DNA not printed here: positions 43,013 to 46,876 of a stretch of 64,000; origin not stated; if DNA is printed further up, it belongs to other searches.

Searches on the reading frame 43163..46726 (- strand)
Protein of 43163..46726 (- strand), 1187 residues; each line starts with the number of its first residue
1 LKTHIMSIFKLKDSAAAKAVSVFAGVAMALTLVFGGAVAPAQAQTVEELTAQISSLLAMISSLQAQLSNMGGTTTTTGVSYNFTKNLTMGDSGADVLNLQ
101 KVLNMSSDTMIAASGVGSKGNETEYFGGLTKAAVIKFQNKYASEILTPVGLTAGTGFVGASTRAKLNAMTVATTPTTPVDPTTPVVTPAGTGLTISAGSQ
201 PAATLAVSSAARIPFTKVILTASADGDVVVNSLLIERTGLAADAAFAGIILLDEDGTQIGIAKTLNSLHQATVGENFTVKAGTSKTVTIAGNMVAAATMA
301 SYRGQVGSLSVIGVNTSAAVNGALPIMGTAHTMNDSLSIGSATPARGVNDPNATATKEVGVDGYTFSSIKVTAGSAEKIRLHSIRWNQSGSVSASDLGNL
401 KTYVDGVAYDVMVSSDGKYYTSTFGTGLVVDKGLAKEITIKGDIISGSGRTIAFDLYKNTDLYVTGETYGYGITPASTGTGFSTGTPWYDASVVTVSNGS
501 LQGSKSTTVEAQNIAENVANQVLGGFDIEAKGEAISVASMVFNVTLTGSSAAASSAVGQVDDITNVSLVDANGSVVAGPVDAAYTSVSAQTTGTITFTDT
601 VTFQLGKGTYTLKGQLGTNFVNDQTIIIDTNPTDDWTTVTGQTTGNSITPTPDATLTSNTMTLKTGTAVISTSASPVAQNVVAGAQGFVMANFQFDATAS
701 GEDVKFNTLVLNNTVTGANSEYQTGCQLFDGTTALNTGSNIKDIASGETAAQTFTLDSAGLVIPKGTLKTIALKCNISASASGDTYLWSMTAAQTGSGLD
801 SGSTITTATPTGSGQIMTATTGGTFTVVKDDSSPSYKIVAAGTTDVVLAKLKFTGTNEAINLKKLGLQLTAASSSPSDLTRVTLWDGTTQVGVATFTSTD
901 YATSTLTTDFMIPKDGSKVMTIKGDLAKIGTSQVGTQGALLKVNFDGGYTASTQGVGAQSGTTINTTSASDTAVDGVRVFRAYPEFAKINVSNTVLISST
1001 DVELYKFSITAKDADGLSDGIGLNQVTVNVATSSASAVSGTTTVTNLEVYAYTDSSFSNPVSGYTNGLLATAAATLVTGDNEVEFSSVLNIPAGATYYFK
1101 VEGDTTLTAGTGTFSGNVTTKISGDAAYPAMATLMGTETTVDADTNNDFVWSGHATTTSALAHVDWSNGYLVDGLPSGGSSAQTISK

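Call 37: search_protein_families(library=pfam, proteins=[window:43163-46726:-], max_evalue=0.01)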
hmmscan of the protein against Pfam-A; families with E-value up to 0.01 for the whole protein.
window:43163-46726:- (1187 aa): 1 family
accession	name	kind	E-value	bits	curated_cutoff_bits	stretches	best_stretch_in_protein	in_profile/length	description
PF01471.23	PG_binding_1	-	0.0028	18.3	23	0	93-141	2-41/57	Putative peptidoglycan binding domain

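Call 86: search_protein_families(library=padloc, proteins=[window:43163-46726:-], max_evalue=0.01)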
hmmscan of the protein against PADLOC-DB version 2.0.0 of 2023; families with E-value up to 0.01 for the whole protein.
window:43163-46726:- (1187 aa): 0 families
